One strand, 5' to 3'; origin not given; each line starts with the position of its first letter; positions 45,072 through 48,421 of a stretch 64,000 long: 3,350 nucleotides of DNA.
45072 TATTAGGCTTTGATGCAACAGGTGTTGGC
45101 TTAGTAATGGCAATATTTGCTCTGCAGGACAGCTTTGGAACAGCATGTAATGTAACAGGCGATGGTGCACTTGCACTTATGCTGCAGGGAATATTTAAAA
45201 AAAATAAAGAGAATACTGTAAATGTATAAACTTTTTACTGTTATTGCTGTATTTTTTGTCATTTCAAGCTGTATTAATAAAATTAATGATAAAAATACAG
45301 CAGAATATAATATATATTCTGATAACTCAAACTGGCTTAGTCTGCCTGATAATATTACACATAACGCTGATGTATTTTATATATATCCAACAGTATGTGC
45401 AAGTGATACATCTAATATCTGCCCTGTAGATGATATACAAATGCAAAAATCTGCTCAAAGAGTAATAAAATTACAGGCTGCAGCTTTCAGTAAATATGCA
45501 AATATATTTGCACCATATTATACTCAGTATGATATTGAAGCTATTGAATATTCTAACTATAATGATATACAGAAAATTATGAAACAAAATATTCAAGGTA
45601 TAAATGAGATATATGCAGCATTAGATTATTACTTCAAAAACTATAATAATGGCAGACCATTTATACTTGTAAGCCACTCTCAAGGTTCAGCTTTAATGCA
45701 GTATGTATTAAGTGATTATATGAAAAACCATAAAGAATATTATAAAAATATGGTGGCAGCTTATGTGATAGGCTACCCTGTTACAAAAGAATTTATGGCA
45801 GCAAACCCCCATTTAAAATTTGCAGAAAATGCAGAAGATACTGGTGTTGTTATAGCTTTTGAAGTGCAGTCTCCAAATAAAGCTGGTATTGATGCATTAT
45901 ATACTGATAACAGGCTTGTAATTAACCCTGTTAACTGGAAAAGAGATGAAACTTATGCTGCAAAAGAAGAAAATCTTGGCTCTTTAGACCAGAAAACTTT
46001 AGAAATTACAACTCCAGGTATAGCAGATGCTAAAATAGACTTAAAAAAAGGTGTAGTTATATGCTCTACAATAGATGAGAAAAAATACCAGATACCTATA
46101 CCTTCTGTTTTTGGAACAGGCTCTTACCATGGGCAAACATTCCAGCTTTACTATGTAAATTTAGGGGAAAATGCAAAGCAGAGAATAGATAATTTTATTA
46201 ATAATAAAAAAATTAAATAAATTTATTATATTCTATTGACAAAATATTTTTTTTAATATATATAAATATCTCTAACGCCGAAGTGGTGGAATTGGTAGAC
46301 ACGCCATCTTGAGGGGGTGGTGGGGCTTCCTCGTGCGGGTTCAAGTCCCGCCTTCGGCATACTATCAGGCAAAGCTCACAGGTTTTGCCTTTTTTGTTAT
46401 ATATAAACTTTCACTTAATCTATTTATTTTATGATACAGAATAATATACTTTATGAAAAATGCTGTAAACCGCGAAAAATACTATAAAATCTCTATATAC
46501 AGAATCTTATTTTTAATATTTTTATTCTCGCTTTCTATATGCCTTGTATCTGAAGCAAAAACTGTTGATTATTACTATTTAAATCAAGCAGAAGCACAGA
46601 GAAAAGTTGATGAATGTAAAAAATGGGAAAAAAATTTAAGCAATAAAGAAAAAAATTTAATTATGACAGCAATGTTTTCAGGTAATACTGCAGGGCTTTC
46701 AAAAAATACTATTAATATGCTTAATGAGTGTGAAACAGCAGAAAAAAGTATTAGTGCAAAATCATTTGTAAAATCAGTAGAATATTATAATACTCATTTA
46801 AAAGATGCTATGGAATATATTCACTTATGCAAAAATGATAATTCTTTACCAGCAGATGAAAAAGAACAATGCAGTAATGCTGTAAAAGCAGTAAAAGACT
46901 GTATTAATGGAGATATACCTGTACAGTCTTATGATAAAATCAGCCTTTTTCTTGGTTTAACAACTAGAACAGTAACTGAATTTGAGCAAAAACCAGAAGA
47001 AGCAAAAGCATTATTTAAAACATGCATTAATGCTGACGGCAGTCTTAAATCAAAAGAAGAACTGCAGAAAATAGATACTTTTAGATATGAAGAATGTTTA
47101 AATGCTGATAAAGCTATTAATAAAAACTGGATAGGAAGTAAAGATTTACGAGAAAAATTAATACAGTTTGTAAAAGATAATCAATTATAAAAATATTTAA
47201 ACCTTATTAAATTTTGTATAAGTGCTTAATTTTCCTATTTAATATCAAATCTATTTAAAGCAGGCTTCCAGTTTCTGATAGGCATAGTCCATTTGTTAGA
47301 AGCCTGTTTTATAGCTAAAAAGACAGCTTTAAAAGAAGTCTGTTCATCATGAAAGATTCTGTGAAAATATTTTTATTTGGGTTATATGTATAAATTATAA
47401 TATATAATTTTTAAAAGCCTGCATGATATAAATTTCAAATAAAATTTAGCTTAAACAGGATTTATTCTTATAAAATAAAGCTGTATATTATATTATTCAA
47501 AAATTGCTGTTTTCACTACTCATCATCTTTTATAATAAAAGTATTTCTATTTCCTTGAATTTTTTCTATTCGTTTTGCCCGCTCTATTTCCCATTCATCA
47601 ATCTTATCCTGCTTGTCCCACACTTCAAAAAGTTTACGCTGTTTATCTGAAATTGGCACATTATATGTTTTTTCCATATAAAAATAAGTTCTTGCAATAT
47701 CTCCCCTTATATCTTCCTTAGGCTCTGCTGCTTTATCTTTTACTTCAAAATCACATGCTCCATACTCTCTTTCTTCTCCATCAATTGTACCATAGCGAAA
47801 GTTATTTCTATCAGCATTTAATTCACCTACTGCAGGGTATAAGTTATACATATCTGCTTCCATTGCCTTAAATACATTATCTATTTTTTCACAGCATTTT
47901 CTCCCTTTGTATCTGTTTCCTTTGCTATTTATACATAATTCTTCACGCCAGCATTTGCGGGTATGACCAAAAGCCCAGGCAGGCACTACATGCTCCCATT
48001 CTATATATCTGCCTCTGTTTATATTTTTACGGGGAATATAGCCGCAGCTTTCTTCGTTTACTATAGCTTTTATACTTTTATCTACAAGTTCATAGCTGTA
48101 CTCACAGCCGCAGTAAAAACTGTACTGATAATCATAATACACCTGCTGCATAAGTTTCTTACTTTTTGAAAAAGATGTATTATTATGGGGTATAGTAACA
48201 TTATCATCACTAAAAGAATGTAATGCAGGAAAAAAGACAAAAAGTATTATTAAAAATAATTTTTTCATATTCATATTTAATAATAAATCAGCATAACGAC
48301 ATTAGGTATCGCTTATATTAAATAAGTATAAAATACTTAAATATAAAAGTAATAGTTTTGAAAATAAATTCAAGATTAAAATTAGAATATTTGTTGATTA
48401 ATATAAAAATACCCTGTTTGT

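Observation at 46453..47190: Chromosomal protein made of three tandem entry-exclusion (EexN-like) modules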

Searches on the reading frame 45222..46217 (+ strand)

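Call 3: search_protein_families(library=pfam, proteins=[window:45222-46217:+], max_evalue=1)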
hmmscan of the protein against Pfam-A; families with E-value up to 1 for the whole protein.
window:45222-46217:+ (332 aa): 3 families
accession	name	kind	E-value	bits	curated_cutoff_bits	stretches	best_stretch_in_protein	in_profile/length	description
PF11288.14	DUF3089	-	1.6e-43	149.1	23.4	1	49-241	1-206/207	Protein of unknown function (DUF3089)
PF09567.15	RE_MamI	-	0.064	13.4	25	0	271-318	110-157/183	MamI restriction endonuclease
PF00561.26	Abhydrolase_1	-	0.075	13.1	25.8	1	131-171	56-91/245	alpha/beta hydrolase fold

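Call 75: search_protein_families(library=padloc, proteins=[window:45222-46217:+], max_evalue=0.1)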
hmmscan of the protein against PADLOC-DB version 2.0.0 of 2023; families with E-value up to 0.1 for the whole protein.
window:45222-46217:+ (332 aa): 1 family
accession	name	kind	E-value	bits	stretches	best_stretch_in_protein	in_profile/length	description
PDLC03699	HEase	-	0.004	14.1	1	75-121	336-382/409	homing endonuclease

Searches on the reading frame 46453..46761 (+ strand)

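Call 6: search_protein_families(library=ncbifam, proteins=[window:46453-46761:+], max_evalue=10)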
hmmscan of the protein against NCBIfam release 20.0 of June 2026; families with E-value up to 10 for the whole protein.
window:46453-46761:+ (103 aa): 3 families
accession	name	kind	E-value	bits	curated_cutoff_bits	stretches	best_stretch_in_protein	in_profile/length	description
NF033894.1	Eex_IncN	subfamily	1.1e-06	28.4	33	1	19-64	5-51/65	EexN family lipoprotein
NF053808.1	Ssp4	equivalog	0.056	12.7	300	1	26-101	171-243/280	Ssp4 family T6SS effector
NF038227.1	IcmM_DotJ_IVB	equivalog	0.064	13.7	100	1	4-47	8-50/94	type IVB secretion system protein IcmM/DotJ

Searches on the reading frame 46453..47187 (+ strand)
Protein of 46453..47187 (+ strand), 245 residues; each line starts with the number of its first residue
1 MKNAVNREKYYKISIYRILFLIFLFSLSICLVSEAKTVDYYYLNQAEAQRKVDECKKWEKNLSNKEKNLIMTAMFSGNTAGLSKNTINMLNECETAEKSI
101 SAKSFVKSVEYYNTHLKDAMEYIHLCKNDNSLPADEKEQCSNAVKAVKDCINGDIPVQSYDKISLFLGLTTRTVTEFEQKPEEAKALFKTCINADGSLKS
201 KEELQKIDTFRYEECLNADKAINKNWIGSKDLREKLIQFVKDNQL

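Call 3: search_protein_families(library=pfam, proteins=[window:46453-47187:+], max_evalue=1)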
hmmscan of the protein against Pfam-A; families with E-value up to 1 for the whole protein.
window:46453-47187:+ (245 aa): 4 families
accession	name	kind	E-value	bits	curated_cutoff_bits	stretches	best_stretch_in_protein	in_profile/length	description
PF14163.11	SieB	-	0.0098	15.9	26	1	18-84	34-101/147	Super-infection exclusion protein B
PF18938.6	aRib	-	0.12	12.6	27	0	60-86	16-41/71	Atypical Rib domain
PF11464.13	Rbsn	-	0.14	12.3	26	1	42-62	12-32/42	Rabenosyn Rab binding domain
PF12567.14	CD45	-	0.46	10.9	25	0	83-104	30-51/59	Leukocyte receptor CD45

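Call 4: search_protein_families(library=ncbifam, proteins=[window:46453-47187:+], max_evalue=1)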
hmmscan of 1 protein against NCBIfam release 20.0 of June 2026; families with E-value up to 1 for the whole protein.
window:46453-47187:+ (245 aa): 2 families
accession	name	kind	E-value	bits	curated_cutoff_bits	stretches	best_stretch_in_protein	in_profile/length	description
NF033894.1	Eex_IncN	subfamily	1.3e-13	50.6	33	3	19-64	5-51/65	EexN family lipoprotein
NF053808.1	Ssp4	equivalog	0.017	14.4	300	1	26-120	171-259/280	Ssp4 family T6SS effector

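Call 8: find_homologous_proteins(query=window:46453-47187:+)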
Query window:46453-47187:+ (245 aa): 13 proteins with E <= 0.001 among 353 candidates.
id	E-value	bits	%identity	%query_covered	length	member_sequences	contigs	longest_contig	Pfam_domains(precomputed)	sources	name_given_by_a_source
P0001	2.7e-152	523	98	100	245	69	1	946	-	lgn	-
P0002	5.2e-128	443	83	100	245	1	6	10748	-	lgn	-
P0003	2.6e-126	438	83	100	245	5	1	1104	-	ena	-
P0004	7.8e-125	433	83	100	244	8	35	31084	-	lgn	-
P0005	6.0e-121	420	80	100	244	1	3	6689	-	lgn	-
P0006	3.0e-113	395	79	100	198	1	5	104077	-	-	-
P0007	5.0e-104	365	70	100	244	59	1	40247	-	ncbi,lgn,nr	ncbi:MAG: hypothetical protein MSA07_03920 [Mucispirillum sp.]|nr:hypothetical protein [Mucispirillu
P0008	2.6e-99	350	70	100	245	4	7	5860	-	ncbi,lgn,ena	-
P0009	8.5e-95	335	67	100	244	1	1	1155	-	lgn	-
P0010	6.2e-71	257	69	71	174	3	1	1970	-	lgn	-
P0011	2.2e-69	252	65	76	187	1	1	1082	-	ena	-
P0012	9.6e-69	250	63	78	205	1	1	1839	-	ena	-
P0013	2.0e-39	154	48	70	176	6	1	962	-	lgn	-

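Call 14: search_solved_structures(query=window:46453-47187:+, max_evalue=10)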
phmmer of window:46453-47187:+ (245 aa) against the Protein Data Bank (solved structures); distinct sequences matched with E-value up to 10: 0.

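Call 19: search_protein_representatives(protein=window:46453-47187:+)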
Query: 245 residues. Proteins with E-value up to 0.001 (for the whole library): 11; up to 1e-10: 7; up to 1e-30: 3. The best 11 are listed.
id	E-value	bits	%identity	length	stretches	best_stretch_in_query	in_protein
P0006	9.5e-114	395.1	98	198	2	90-245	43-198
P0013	6.4e-40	153.6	49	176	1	72-242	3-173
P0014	2.0e-38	148.7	37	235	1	17-245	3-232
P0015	1.2e-19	87.3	77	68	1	1-62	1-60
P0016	3.7e-13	66.1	69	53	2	214-245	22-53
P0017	8.2e-13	64.9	56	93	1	182-245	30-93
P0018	2.9e-11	59.9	54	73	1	146-214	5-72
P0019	2.9e-06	43.5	30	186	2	20-113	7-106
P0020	3.7e-06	43.2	79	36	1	71-103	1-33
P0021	6.2e-06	42.5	74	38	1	1-35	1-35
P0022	1.0e-04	38.5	73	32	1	120-149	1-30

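Call 21: search_protein_families(library=ncbifam, proteins=[P0014, P0019, P0013, P0007], max_evalue=1)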
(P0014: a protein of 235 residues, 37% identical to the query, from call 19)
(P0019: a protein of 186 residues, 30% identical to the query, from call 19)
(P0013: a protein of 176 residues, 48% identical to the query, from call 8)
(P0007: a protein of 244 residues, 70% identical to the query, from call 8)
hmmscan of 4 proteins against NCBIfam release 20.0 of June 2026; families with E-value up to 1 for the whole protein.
P0014 (235 aa): 3 families
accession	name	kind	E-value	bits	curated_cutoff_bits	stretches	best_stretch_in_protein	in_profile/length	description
NF033894.1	Eex_IncN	subfamily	3.3e-12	46.2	33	2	2-51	1-52/65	EexN family lipoprotein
NF053689.1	BamJ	equivalog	0.19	12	100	1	5-58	5-66/184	BamJ family beta-barrel-assembly machinery protein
NF058647.1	lipo_LytA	equivalog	0.23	11.7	110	1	1-93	1-82/107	acidic lipoprotein LytA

P0019 (186 aa): 2 families
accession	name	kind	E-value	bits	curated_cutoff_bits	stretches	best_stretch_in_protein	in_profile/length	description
TIGR03303.1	OM_YaeT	equivalog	0.0009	17.7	297.15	1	60-111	67-119/741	outer membrane protein assembly factor BamA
NF033894.1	Eex_IncN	subfamily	0.87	9.6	33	1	106-132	26-52/65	EexN family lipoprotein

P0013 (176 aa): 2 families
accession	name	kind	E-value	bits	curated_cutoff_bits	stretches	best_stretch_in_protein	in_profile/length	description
NF033894.1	Eex_IncN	subfamily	4.8e-10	39.2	33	2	38-78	23-62/65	EexN family lipoprotein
NF010491.0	PRK13912.1-2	equivalog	0.019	14.7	225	1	66-128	56-118/180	nuclease NucT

P0007 (244 aa): 5 families
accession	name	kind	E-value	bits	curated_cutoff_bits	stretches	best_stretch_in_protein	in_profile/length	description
NF033894.1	Eex_IncN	subfamily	6e-11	42.1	33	3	19-65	5-52/65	EexN family lipoprotein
NF053576.1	RecJ_archaeal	equivalog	0.0035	16.3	360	1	33-124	206-298/452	RecJ family nuclease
TIGR01495.1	ETRAMP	paralog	0.028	14.4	32.75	1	17-80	5-59/85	ETRAMP family protein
NF053808.1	Ssp4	equivalog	0.029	13.6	300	1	33-121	178-260/280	Ssp4 family T6SS effector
TIGR00739.1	yajC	equivalog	0.43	10.7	44.2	0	40-107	16-80/84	preprotein translocase subunit YajC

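Call 30: predict_structure(alignment_id=A1)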
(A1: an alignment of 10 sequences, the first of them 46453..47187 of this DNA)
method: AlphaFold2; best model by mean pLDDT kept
length: 245 residues; sequences in the alignment: 10
mean_pLDDT: 78.0   pTM: 0.61
mean pLDDT of the five models: 78.0, 76.4, 74.5, 65.9, 64.2
residues with pLDDT >= 90: 82; 70-90: 107; 50-70: 15; < 50: 41
segments of 3 or more residues with pLDDT < 50: 1-33, 161-168
pLDDT, mean of each block of 10 residues (from residue 1): 34 36 39 69 94 93 92 85 88 91 90 89 89 92 93 71 42 82 90 84 85 84 69 88 89
secondary structure, 60 per line:
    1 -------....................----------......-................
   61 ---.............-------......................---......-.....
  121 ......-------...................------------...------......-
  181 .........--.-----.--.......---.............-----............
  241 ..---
elements in order: H8-27 H38-43 H45-60 H64-76 H84-105 H109-114 H116-126 H134-152 H174-179 H181-189 H201-207 H211-223 H229-242

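Call 34: fold_search(model_id=the predicted structure, library=pdb)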
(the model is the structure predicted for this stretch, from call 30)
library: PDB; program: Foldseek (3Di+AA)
matches with E <= 10: 125; with E <= 0.001: 0
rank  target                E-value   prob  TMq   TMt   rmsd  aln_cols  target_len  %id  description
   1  6mzb_A                9.5e-01  0.07  0.13  0.07  16.0       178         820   14  Cryo-EM structure of phosphodiesterase 6 (released 2019-03-06)
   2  9a7s_A                1.3e+00  0.03  0.11  0.11  23.7       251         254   12  Integrative model of RPSD-RPOB by crosslinking MS and deep learning (released 2024-09-18)
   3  6kzy_A                1.6e+00  0.06  0.12  0.16  18.8       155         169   15  Cu(II) loaded Tegillarca granosa ferritin (released 2019-11-06)
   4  5fej_B                2.0e+00  0.08  0.14  0.22  18.2       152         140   14  CopM in the Cu(I)-bound form (released 2016-09-07)
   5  6l55_A                2.0e+00  0.06  0.13  0.18  16.8       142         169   17  Recombinant Tegillarca granosa ferritin (released 2019-11-06)
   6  5buo_A                2.0e+00  0.06  0.12  0.16  19.2       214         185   11  A receptor molecule (released 2016-07-13)
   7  7ue2_A                2.1e+00  0.06  0.13  0.11  17.8       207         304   12  Crystal structure of designed helical repeat protein RPB_PLP3_R6 bound to PLPx6 peptide (released 2023-03-29)
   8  5ffc_A                2.2e+00  0.08  0.15  0.22  17.3       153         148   12  CopM in the Cu(II)-bound form (released 2016-09-07)
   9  8vyp_A                2.2e+00  0.05  0.15  0.16  19.9       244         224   13  Cryo-EM Structure of the BRAF V600E monomer (released 2025-05-28)
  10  5m4y_E                2.3e+00  0.09  0.17  0.21  20.6       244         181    9  Crystal structure of the Sec3/Sso2 complex at 2.20 angstrom resolution (released 2017-02-08)
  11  3pmr_A                2.3e+00  0.05  0.12  0.15  19.6       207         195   11  Crystal Structure of E2 domain of Human Amyloid Precursor-Like Protein 1 (released 2011-06-01)
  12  8d9p                  2.4e+00  0.08  0.19  0.22  25.6       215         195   12  De Novo Photosynthetic Reaction Center Protein Equipped with Heme B and Mn(II) cations (released 2022-09-28)
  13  3umi                  2.6e+00  0.06  0.13  0.16  19.7       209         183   10  X-ray structure of the E2 domain of the human amyloid precursor protein (APP) in complex with zinc (released 2012-01-25)
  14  6bcr_E                2.6e+00  0.04  0.14  0.15  20.1       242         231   12  Complex of 14-3-3 theta with an IRSp53 peptide phosphorylated at T340 (released 2018-10-24)
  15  3dsv_A                2.7e+00  0.04  0.15  0.13  19.3       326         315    9  Crystal structure of RabGGTase(DELTA LRR; DELTA IG)in complex with mono-prenylated peptide Ser-Cys-Ser-Cys(GG) derivat (released 2008-09-09)
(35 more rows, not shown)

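Call 49: find_related_loci(query=A3, collection=genome_contigs, flank=10000)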
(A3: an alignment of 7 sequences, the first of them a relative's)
Query A3 (235 aa) in genome_contigs; peptide patterns used: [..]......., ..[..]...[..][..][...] (x = any residue, [..] = any of these).
195 stretches matched a pattern; 3 encode a relative of the query (tblastn E <= 1e-3); 3 distinct loci.
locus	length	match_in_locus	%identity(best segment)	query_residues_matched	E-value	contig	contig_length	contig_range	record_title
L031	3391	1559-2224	39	4-232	8e-47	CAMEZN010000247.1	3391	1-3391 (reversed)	MAG: uncultured Mucispirillum sp. isolate SRR11489791_bin.28_metaWRAP_v1.3_MAG genome assembly, contig: ERZ11466804.4073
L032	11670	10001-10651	39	9-232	7e-43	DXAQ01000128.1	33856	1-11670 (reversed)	MAG TPA_asm: Candidatus Mucispirillum faecigallinarum isolate ChiW4-1371 ChiW4__C125518_L33856_SAMN06858595, whole genom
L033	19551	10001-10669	37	5-232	1e-39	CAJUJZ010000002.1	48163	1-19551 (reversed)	MAG TPA_asm: uncultured Mucispirillum sp. isolate MGBC140179 genome assembly, contig: MGBC140179.2, whole genome shotgun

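Call 51: find_homologous_proteins(query=P0014, max_evalue=0.01)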
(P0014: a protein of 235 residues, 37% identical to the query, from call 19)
Query P0014 (235 aa): 3 proteins with E <= 0.01 among 317 candidates.
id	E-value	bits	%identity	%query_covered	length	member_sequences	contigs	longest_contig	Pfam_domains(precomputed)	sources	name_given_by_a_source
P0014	7.1e-152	521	100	100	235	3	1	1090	-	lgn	-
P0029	8.6e-118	410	79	94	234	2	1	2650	-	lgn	-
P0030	1.1e-110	387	77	94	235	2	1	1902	-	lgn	-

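Call 52: find_encoding_contigs(protein=P0029, flank=5000)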
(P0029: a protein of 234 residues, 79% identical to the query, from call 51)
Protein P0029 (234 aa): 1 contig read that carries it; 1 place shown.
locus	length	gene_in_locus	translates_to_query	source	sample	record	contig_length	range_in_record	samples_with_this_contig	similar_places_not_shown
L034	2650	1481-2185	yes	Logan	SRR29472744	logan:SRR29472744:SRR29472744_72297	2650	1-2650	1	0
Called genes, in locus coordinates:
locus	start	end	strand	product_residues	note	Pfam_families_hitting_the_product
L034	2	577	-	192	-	?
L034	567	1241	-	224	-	PF02463:SMC_N (faint), PF00005:ABC_tran, PF13304:AAA_21 (weak)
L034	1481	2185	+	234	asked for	-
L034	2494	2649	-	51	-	?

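Call 53: find_encoding_contigs(protein=P0030, flank=5000)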
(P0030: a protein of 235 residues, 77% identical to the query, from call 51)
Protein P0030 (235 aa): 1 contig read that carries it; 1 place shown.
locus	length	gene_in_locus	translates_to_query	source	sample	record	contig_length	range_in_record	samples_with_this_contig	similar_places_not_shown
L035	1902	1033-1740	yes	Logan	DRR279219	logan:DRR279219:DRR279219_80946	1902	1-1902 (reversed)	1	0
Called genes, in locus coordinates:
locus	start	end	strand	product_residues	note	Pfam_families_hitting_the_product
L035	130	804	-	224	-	PF02463:SMC_N (faint), PF00005:ABC_tran, PF13304:AAA_21 (weak)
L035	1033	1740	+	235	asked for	-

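Call 57: search_dna_similar(query=window:46453-47187:+, collection=plasmids, mode=protein, max_evalue=1, max_rows=30)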
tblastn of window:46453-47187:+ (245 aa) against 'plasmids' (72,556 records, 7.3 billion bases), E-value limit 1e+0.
No match.

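Call 59: search_protein_families(library=ncbifam, proteins=[P0029, P0030], max_evalue=1)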
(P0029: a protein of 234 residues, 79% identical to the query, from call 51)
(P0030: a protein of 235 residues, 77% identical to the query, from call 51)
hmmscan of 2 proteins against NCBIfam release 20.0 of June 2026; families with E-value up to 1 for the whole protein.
P0029 (234 aa): 5 families
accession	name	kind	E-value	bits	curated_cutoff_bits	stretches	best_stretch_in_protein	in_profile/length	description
NF033894.1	Eex_IncN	subfamily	9.1e-13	47.9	33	2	3-46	3-48/65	EexN family lipoprotein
NF005703.0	PRK07515.1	equivalog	0.0053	15.7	304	1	146-208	216-278/373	beta-ketoacyl-ACP synthase III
NF053689.1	BamJ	equivalog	0.021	15.1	100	1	5-64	11-66/184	BamJ family beta-barrel-assembly machinery protein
TIGR03654.1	L6_bact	equivalog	0.044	13.5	168.55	1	76-167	73-168/175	50S ribosomal protein L6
NF041529.1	LvhB7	equivalog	0.064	12.9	70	1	1-19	1-19/45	T4SS-associated protein LvhB7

P0030 (235 aa): 3 families
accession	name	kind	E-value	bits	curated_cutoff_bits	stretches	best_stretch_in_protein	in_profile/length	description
NF033894.1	Eex_IncN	subfamily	5.2e-11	42.3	33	2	3-49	3-50/65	EexN family lipoprotein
NF053773.1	BSAP5i_fam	equivalog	0.013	15.5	150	1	2-32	5-34/135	BSAP-5i family immunity protein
NF041529.1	LvhB7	equivalog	0.2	11.3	70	1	1-18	1-18/45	T4SS-associated protein LvhB7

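Call 75: search_protein_families(library=padloc, proteins=[window:46453-47187:+], max_evalue=0.1)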
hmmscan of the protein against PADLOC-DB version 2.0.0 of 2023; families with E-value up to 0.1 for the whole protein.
window:46453-47187:+ (245 aa): 0 families

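Call 98: find_related_loci(query=A3, collection=metagenome_contigs, flank=8000)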
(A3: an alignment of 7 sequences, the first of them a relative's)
Query A3 (235 aa) in metagenome_contigs; peptide patterns used: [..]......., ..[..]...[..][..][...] (x = any residue, [..] = any of these).
222 stretches matched a pattern, but none encodes a relative of the query by tblastn (E <= 1e-3).

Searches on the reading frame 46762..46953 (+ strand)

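Call 6: search_protein_families(library=ncbifam, proteins=[window:46762-46953:+], max_evalue=10)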
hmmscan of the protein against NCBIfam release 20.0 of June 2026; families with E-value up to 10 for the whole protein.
window:46762-46953:+ (64 aa): 1 family
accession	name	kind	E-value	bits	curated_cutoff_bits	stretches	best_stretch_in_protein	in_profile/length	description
NF033894.1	Eex_IncN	subfamily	2.3e-05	24.2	33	1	4-44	23-62/65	EexN family lipoprotein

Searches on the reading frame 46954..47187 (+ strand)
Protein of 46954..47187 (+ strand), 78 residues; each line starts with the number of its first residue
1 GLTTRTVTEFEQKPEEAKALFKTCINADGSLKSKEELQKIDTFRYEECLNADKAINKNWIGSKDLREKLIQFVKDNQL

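Call 6: search_protein_families(library=ncbifam, proteins=[window:46954-47187:+], max_evalue=10)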
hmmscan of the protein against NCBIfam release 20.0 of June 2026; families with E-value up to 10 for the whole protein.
window:46954-47187:+ (78 aa): 1 family
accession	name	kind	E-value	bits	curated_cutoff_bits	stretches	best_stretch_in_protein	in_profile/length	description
NF033894.1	Eex_IncN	subfamily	0.0022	17.9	33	1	4-35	22-53/65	EexN family lipoprotein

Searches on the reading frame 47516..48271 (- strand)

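Call 3: search_protein_families(library=pfam, proteins=[window:47516-48271:-], max_evalue=1)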
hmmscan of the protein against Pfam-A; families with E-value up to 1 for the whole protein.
window:47516-48271:- (251 aa): 1 family
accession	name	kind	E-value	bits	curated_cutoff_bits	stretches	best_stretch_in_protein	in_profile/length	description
PF04231.19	Endonuclease_1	-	6.9e-37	127.9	25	1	38-246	25-231/235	Endonuclease I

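Call 75: search_protein_families(library=padloc, proteins=[window:47516-48271:-], max_evalue=0.1)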
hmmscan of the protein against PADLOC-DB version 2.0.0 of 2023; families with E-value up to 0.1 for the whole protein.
window:47516-48271:- (251 aa): 0 families
